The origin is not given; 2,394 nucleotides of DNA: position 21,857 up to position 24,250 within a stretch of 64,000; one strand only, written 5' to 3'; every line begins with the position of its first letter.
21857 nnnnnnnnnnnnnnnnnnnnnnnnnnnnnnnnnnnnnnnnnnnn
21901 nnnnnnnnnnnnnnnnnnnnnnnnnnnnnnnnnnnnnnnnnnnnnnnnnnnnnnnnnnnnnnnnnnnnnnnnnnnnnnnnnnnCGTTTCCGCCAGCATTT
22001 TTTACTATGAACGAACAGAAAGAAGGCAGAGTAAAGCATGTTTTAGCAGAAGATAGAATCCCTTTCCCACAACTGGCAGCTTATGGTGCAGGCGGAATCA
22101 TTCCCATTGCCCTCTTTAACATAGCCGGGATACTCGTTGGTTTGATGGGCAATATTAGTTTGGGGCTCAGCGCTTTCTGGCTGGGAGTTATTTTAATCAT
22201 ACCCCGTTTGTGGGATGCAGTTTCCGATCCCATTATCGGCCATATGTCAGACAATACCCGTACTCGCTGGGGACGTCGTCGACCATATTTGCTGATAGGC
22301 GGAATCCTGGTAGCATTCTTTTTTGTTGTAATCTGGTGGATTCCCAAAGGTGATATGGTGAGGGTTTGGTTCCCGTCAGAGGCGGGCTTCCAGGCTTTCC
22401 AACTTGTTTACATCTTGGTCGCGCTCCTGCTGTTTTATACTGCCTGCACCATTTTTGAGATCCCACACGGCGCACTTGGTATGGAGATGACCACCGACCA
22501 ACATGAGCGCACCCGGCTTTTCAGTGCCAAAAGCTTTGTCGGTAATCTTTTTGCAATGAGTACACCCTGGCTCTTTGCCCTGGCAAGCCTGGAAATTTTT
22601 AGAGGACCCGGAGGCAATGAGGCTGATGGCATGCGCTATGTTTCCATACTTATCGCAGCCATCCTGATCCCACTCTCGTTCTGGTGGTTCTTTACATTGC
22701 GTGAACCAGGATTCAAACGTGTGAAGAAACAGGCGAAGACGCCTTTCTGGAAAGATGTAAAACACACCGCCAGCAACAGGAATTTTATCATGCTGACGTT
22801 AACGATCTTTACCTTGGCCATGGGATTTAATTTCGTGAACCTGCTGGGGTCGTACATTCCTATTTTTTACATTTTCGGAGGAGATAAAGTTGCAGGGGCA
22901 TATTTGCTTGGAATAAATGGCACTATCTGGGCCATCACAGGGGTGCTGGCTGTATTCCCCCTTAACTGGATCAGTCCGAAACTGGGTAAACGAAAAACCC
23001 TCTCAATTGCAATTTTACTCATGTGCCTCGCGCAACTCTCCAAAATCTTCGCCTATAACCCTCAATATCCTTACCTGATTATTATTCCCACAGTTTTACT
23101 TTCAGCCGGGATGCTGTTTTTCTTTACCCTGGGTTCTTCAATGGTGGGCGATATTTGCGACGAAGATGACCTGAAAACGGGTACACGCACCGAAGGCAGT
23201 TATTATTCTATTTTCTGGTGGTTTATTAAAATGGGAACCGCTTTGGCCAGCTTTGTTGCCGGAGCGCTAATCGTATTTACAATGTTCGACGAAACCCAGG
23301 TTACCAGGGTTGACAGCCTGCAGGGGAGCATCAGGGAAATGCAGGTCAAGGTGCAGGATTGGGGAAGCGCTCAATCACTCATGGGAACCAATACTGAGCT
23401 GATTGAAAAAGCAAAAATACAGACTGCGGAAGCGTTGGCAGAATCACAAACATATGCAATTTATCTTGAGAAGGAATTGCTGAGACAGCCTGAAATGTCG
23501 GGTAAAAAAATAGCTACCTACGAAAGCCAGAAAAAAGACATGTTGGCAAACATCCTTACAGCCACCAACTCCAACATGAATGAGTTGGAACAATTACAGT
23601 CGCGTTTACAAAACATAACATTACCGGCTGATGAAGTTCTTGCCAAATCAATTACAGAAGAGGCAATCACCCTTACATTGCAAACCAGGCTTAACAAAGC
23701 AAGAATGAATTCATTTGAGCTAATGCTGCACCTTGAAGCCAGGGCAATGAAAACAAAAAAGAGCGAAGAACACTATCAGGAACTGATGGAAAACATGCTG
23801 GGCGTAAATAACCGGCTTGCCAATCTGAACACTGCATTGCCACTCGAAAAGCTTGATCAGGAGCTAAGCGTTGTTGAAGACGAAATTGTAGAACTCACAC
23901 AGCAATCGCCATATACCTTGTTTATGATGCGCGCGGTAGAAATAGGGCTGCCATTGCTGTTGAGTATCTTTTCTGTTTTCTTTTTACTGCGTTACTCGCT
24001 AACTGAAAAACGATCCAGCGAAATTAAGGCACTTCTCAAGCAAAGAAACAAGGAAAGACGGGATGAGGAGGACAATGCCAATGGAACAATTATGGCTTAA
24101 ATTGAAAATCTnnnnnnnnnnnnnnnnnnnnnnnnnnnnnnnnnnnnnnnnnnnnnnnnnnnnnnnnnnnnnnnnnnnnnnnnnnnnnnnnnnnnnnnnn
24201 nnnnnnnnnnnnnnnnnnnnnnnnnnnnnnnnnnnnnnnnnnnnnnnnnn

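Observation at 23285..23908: ~208-aa coiled-coil-like soluble insertion inside a GPH sugar symporter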

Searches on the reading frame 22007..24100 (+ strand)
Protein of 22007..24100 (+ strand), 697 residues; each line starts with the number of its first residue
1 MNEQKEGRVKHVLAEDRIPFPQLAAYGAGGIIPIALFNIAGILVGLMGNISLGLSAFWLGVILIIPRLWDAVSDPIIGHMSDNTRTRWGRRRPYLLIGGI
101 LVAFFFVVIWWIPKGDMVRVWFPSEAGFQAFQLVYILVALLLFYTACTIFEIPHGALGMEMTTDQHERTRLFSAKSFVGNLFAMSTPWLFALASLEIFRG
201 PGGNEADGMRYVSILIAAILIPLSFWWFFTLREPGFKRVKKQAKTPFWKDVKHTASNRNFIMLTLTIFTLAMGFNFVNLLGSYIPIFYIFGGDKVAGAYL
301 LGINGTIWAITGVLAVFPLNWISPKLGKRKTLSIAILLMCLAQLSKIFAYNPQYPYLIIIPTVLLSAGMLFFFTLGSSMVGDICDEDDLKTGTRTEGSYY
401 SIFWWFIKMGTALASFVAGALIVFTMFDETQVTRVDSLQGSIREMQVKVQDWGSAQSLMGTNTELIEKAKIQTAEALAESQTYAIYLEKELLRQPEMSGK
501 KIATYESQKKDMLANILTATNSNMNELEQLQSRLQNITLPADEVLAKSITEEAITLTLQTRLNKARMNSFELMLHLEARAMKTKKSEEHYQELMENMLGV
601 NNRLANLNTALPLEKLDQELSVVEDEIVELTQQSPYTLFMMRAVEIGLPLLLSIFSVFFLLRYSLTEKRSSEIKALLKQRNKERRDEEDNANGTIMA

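Call 3: search_protein_families(library=pfam, proteins=[window:22007-24100:+], max_evalue=0.01)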
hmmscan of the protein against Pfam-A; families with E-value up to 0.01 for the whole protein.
window:22007-24100:+ (697 aa): 2 families
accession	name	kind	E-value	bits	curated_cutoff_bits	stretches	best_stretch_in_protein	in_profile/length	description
PF13347.12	MFS_2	-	9.7e-64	215.9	27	1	49-442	25-401/427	MFS/sugar transport protein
PF07690.21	MFS_1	-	4.3e-16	59.2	33.4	1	38-402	14-334/347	Major Facilitator Superfamily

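Call 4: search_protein_families(library=ncbifam, proteins=[window:22007-24100:+], max_evalue=0.1)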
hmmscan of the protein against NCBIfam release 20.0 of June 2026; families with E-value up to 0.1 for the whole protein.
window:22007-24100:+ (697 aa): 6 families
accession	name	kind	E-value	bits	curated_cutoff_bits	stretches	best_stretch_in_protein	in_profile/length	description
TIGR00792.1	gph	subfamily_domain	7.1e-49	166.6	231.35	1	52-442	30-397/437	glycoside-pentoside-hexuronide (GPH):cation symporter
NF007749.0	PRK10429.1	equivalog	4.5e-33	114.8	456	2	37-426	22-395/473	melibiose:sodium transporter MelB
NF007353.0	PRK09848.1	equivalog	8.4e-28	97.4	528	1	51-434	38-398/457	glucuronide transporter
NF007237.0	PRK09669.1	subfamily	1.7e-27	96.2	610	1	50-434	38-398/461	putative symporter YagG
NF008526.0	PRK11462.1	equivalog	6.6e-11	41.6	836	1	46-432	34-395/460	glycoside-pentoside-hexuronide family transporter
TIGR01301.1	GPH_sucrose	subfamily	2e-07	30.3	511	1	52-171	34-152/476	sucrose/proton symporter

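Call 6: find_homologous_proteins(query=window:22007-24097:+, max_evalue=0.00001)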
Query window:22007-24097:+ (697 aa): 3169 proteins with E <= 0.00001 among 8000 candidates; the best 120 are listed.
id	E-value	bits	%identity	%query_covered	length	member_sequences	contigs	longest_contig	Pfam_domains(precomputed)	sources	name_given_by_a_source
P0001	0.0e+0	1450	92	100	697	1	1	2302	PF13347.13,PF07690.22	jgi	jgi:glycoside/pentoside/hexuronide:cation symporter, GPH family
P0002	0.0e+0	1438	92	100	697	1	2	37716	PF13347.13,PF07690.22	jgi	jgi:glycoside/pentoside/hexuronide:cation symporter, GPH family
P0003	0.0e+0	1436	91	100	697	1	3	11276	PF13347.13,PF07690.22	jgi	jgi:glycoside/pentoside/hexuronide:cation symporter, GPH family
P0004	0.0e+0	1435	91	100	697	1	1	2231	PF13347.13,PF07690.22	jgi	jgi:glycoside/pentoside/hexuronide:cation symporter, GPH family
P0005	0.0e+0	1430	91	100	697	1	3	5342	PF13347.13,PF07690.22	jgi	jgi:glycoside/pentoside/hexuronide:cation symporter, GPH family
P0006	0.0e+0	1234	91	86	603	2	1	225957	PF13347.13,PF07690.22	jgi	jgi:glycoside/pentoside/hexuronide:cation symporter, GPH family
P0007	0.0e+0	1204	77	99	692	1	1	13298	PF13347.13,PF07690.22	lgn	-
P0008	0.0e+0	1204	78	97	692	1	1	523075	PF13347.13,PF07690.22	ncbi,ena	-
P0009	0.0e+0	1197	75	100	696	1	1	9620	PF13347.13,PF07690.22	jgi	jgi:glycoside/pentoside/hexuronide:cation symporter, GPH family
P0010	0.0e+0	1195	75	99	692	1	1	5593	PF13347.13,PF07690.22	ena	-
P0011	0.0e+0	1193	76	98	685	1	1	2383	PF13347.13,PF07690.22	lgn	-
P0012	0.0e+0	1191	75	99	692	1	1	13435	PF13347.13,PF07690.22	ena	-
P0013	0.0e+0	1190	76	98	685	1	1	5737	PF13347.13,PF07690.22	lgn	-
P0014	0.0e+0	1188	78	98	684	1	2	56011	PF13347.13,PF07690.22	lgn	-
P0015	0.0e+0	1187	75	99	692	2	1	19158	PF13347.13,PF07690.22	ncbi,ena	-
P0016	0.0e+0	1187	76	99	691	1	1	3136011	PF13347.13,PF07690.22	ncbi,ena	-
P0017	0.0e+0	1186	75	99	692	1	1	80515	PF13347.13,PF07690.22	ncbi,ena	-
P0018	0.0e+0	1185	76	98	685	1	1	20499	PF13347.13,PF07690.22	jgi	jgi:glycoside/pentoside/hexuronide:cation symporter, GPH family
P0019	0.0e+0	1180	76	99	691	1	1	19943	PF13347.13,PF07690.22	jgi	jgi:glycoside/pentoside/hexuronide:cation symporter, GPH family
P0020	0.0e+0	1179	76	98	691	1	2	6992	PF13347.13,PF07690.22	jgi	jgi:GPH family glycoside/pentoside/hexuronide:cation symporter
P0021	0.0e+0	1178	76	99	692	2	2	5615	PF13347.13,PF07690.22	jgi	jgi:glycoside/pentoside/hexuronide:cation symporter, GPH family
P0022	0.0e+0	1178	74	99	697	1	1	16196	PF13347.13,PF07690.22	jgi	jgi:glycoside/pentoside/hexuronide:cation symporter, GPH family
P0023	0.0e+0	1177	77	97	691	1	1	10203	PF13347.13,PF07690.22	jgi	jgi:glycoside/pentoside/hexuronide:cation symporter, GPH family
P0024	0.0e+0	1174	76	99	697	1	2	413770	PF13347.13,PF07690.22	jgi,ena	-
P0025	0.0e+0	1174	77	97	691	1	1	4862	PF13347.13,PF07690.22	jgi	jgi:glycoside/pentoside/hexuronide:cation symporter, GPH family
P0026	0.0e+0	1174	76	99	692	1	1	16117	PF13347.13,PF07690.22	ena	-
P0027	0.0e+0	1168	76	97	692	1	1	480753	PF13347.13,PF07690.22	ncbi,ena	-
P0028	0.0e+0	1167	76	98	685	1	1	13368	PF13347.13,PF07690.22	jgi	-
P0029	0.0e+0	1166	74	99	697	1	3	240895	PF13347.13,PF07690.22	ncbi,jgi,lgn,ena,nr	ncbi:MAG TPA: hypothetical protein DCG75_18625 [Bacteroidales bacterium]|jgi:GPH family glycoside/pe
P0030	0.0e+0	1165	74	99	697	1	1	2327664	PF13347.13,PF07690.22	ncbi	ncbi:MAG: MFS transporter [Tenuifilaceae bacterium]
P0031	0.0e+0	1157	74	99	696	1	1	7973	PF13347.13,PF07690.22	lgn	-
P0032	0.0e+0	1156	73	100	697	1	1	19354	PF13347.13,PF07690.22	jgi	-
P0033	0.0e+0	1153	73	100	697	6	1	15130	PF13347.13,PF07690.22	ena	-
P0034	0.0e+0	1153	73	99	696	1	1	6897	PF13347.13,PF07690.22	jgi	jgi:glycoside/pentoside/hexuronide:cation symporter, GPH family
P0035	0.0e+0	1151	73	99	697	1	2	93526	PF13347.13,PF12832.14,PF07690.22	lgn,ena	-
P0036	0.0e+0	1149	73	100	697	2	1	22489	PF13347.13,PF07690.22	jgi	-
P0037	0.0e+0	1149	73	100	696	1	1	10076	PF13347.13,PF07690.22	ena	-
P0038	0.0e+0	1148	73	99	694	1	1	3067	PF13347.13,PF07690.22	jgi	jgi:GPH family glycoside/pentoside/hexuronide:cation symporter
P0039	0.0e+0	1148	74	97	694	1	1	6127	PF13347.13,PF07690.22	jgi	jgi:glycoside/pentoside/hexuronide:cation symporter, GPH family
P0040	0.0e+0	1147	74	96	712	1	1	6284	PF13347.13,PF07690.22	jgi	jgi:glycoside/pentoside/hexuronide:cation symporter, GPH family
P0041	0.0e+0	1146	74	99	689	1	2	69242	PF13347.13,PF07690.22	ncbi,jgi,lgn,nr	ncbi:MAG: MFS transporter [Bacteroidales bacterium]|jgi:GPH family glycoside/pentoside/hexuronide:ca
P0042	0.0e+0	1144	73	98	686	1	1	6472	PF13347.13,PF07690.22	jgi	jgi:GPH family glycoside/pentoside/hexuronide:cation symporter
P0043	0.0e+0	1144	74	97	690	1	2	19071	PF13347.13,PF07690.22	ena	-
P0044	0.0e+0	1143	74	98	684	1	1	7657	PF13347.13,PF07690.22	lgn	-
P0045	0.0e+0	1142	74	97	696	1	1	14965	PF13347.13,PF07690.22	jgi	jgi:glycoside/pentoside/hexuronide:cation symporter, GPH family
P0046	0.0e+0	1142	74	97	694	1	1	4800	PF13347.13,PF07690.22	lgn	-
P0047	0.0e+0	1141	73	97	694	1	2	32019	PF13347.13,PF07690.22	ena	-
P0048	0.0e+0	1140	75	97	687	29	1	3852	PF13347.13,PF07690.22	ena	-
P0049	0.0e+0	1140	72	100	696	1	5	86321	PF13347.13,PF12832.14,PF07690.22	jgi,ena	jgi:GPH family glycoside/pentoside/hexuronide:cation symporter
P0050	0.0e+0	1140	72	100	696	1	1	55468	PF13347.13,PF12832.14,PF07690.22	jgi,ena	-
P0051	0.0e+0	1138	72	100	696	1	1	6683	PF13347.13,PF12832.14,PF07690.22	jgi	-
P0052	0.0e+0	1138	74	96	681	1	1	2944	PF13347.13,PF07690.22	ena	-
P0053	0.0e+0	1138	74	98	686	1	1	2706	PF13347.13,PF07690.22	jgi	jgi:GPH family glycoside/pentoside/hexuronide:cation symporter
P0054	0.0e+0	1137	71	99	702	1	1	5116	PF13347.13,PF07690.22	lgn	-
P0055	0.0e+0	1137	72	100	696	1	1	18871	PF13347.13,PF07690.22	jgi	jgi:GPH family glycoside/pentoside/hexuronide:cation symporter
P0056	0.0e+0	1137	74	98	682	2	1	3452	PF13347.13,PF07690.22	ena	-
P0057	0.0e+0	1136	72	99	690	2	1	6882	PF13347.13,PF07690.22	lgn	-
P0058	0.0e+0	1136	73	99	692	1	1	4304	PF13347.13,PF07690.22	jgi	jgi:glycoside/pentoside/hexuronide:cation symporter, GPH family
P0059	0.0e+0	1135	72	98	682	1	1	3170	PF13347.13,PF07690.22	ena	-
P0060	0.0e+0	1135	74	96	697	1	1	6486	PF13347.13,PF07690.22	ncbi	-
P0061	0.0e+0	1135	72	100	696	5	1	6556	PF13347.13,PF12832.14,PF07690.22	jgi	-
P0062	0.0e+0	1134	73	98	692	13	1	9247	PF13347.13,PF07690.22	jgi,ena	-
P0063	0.0e+0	1134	74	98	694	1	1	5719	PF13347.13,PF07690.22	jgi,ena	-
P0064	0.0e+0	1134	73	98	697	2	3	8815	PF13347.13,PF07690.22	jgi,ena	-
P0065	0.0e+0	1133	74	98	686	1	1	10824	PF13347.13,PF07690.22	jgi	-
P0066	0.0e+0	1133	74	96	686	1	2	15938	PF13347.13,PF12832.14,PF07690.22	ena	-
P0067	0.0e+0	1133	72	100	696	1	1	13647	PF13347.13,PF07690.22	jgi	-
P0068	0.0e+0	1133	72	100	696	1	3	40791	PF13347.13,PF07690.22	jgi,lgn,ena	jgi:GPH family glycoside/pentoside/hexuronide:cation symporter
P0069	0.0e+0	1133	74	96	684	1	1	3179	PF13347.13,PF07690.22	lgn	-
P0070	0.0e+0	1133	73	99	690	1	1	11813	PF13347.13,PF07690.22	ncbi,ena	-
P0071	0.0e+0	1133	73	99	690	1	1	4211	PF13347.13,PF07690.22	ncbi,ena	-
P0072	0.0e+0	1132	72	100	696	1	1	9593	PF13347.13,PF07690.22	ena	-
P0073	0.0e+0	1132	73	100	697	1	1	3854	PF13347.13,PF07690.22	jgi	jgi:glycoside/pentoside/hexuronide:cation symporter, GPH family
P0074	0.0e+0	1132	72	99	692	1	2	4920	PF13347.13,PF07690.22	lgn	-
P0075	0.0e+0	1132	74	96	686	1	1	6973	PF13347.13,PF07690.22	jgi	-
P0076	0.0e+0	1132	72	100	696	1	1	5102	PF13347.13,PF07690.22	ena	-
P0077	0.0e+0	1131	72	98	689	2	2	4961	PF13347.13,PF07690.22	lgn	-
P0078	0.0e+0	1131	71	100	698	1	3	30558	PF13347.13,PF07690.22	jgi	jgi:GPH family glycoside/pentoside/hexuronide:cation symporter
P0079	0.0e+0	1131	73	98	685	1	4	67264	PF13347.13,PF07690.22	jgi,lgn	jgi:GPH family glycoside/pentoside/hexuronide:cation symporter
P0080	0.0e+0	1131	72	100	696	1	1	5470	PF13347.13,PF07690.22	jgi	jgi:GPH family glycoside/pentoside/hexuronide:cation symporter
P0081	0.0e+0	1131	73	100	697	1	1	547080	PF13347.13,PF07690.22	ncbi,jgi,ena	jgi:GPH family glycoside/pentoside/hexuronide:cation symporter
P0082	0.0e+0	1130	72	100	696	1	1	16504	PF13347.13,PF07690.22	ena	-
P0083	0.0e+0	1130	72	100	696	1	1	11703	PF13347.13,PF07690.22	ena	-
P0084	0.0e+0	1130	72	100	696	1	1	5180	PF13347.13,PF07690.22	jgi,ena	-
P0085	0.0e+0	1130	72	100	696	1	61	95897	PF13347.13,PF07690.22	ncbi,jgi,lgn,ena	ncbi:MAG: MFS transporter [Verrucomicrobiota bacterium]|jgi:GPH family glycoside/pentoside/hexuronid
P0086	0.0e+0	1130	74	98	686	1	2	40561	PF13347.13,PF07690.22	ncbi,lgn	-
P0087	0.0e+0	1130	72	100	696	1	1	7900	PF13347.13,PF12832.14,PF07690.22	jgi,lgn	jgi:GPH family glycoside/pentoside/hexuronide:cation symporter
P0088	0.0e+0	1129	73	99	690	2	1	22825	PF13347.13,PF07690.22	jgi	-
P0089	0.0e+0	1129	73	98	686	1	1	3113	PF13347.13,PF07690.22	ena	-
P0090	0.0e+0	1129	72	100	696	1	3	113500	PF13347.13,PF07690.22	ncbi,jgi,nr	ncbi:MAG TPA: MFS transporter [Candidatus Limnocylindrales bacterium]|nr:MFS transporter [Candidatus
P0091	0.0e+0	1129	73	98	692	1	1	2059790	PF13347.13,PF07690.22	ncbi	ncbi:MAG: MFS transporter [Lentimicrobium sp.]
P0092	0.0e+0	1129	72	99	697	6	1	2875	PF13347.13,PF07690.22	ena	-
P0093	0.0e+0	1128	72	100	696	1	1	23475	PF13347.13,PF12832.14,PF07690.22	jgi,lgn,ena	jgi:GPH family glycoside/pentoside/hexuronide:cation symporter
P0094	0.0e+0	1128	74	96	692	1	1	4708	PF13347.13,PF07690.22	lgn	-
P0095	0.0e+0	1128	72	100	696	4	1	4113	PF13347.13,PF07690.22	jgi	jgi:GPH family glycoside/pentoside/hexuronide:cation symporter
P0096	0.0e+0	1127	72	98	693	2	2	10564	PF13347.13,PF07690.22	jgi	jgi:GPH family glycoside/pentoside/hexuronide:cation symporter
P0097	0.0e+0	1127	71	99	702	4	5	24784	PF13347.13,PF07690.22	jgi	jgi:GPH family glycoside/pentoside/hexuronide:cation symporter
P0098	0.0e+0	1127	72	100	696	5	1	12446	PF13347.13,PF07690.22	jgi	-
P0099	0.0e+0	1127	72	100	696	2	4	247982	PF13347.13,PF12832.14,PF07690.22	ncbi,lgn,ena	-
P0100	0.0e+0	1127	72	99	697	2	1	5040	PF13347.13,PF07690.22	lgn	-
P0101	0.0e+0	1127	74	97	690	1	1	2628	PF13347.13,PF07690.22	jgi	jgi:GPH family glycoside/pentoside/hexuronide:cation symporter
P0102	0.0e+0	1127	73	99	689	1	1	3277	PF13347.13,PF07690.22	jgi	jgi:GPH family glycoside/pentoside/hexuronide:cation symporter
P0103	0.0e+0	1126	73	97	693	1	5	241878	PF13347.13,PF07690.22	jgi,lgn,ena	-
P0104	0.0e+0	1126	72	100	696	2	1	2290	PF13347.13,PF07690.22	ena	-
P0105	0.0e+0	1126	73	98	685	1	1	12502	PF13347.13,PF12832.14,PF07690.22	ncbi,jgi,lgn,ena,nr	ncbi:MAG TPA: MFS transporter [Bacteroidales bacterium]|nr:MFS transporter [Bacteroidales bacterium]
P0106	0.0e+0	1126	72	97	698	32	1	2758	PF13347.13,PF07690.22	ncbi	-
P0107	0.0e+0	1125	73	99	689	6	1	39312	PF13347.13,PF07690.22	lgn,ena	-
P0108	0.0e+0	1125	73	98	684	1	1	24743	PF13347.13,PF07690.22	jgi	jgi:GPH family glycoside/pentoside/hexuronide:cation symporter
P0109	0.0e+0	1124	74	98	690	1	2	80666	PF13347.13,PF07690.22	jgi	jgi:GPH family glycoside/pentoside/hexuronide:cation symporter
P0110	0.0e+0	1124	72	99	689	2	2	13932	PF13347.13,PF07690.22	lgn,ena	-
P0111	0.0e+0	1124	71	100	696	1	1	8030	PF13347.13,PF07690.22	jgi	jgi:GPH family glycoside/pentoside/hexuronide:cation symporter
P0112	0.0e+0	1123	72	98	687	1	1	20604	PF13347.13,PF07690.22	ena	-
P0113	0.0e+0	1123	71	100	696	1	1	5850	PF13347.13,PF07690.22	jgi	-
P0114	0.0e+0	1123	73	98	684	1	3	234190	PF13347.13,PF07690.22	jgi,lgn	jgi:GPH family glycoside/pentoside/hexuronide:cation symporter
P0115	0.0e+0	1122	72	96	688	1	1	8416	PF13347.13,PF07690.22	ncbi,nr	ncbi:MAG: MFS transporter [Lentimicrobium sp.]|nr:MFS transporter [Lentimicrobium sp.]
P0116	0.0e+0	1122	73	98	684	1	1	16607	PF13347.13,PF07690.22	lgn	-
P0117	0.0e+0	1122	73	98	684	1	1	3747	PF13347.13,PF07690.22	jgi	jgi:GPH family glycoside/pentoside/hexuronide:cation symporter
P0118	0.0e+0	1122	72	97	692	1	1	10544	PF13347.13,PF12832.14,PF07690.22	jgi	-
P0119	0.0e+0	1121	73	96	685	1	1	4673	PF13347.13,PF07690.22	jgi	jgi:GPH family glycoside/pentoside/hexuronide:cation symporter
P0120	0.0e+0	1121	73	96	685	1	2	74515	PF13347.13,PF07690.22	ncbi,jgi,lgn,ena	jgi:GPH family glycoside/pentoside/hexuronide:cation symporter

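Call 22: predict_structure(alignment_id=A1)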
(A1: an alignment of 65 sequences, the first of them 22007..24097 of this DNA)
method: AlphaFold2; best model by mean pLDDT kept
length: 697 residues; sequences in the alignment: 65
mean_pLDDT: 70.0   pTM: 0.65
mean pLDDT of the five models: 70.0, 65.2, 62.4, 48.8, 47.7
residues with pLDDT >= 90: 28; 70-90: 353; 50-70: 258; < 50: 58
segments of 3 or more residues with pLDDT < 50: 1-16, 27-29, 87-89, 153-158, 231-240, 287-289, 497-500, 693-697
pLDDT, mean of each block of 10 residues (from residue 1): 32 49 50 57 55 58 72 67 52 70 81 70 75 83 77 49 59 60 62 68 63 74 61 46 64 76 75 62 50 62 68 57 64 81 79 73 74 68 72 62 73 68 61 74 84 61 82 89 87 62 71 91 92 81 80 89 90 82 74 87 88 87 82 72 73 75 67 75 72 49
secondary structure, 60 per line:
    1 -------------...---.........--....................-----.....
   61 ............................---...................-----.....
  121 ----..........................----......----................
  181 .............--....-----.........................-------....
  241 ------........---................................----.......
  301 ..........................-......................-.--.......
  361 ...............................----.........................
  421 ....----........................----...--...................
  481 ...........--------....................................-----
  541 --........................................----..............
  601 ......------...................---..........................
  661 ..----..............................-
elements in order (helices of 4 or more, strands of 3 or more residues): H20-28 H31-50 H56-88 H92-110 H116-120 H125-150 H155-160 H165-193 H196-199 H205-229 H237-240 H247-254 H258-289 H294-326 H328-349 H355-391 H396-424 H429-452 H462-491 H500-535 H543-582 H587-606 H613-631 H635-662 H667-696
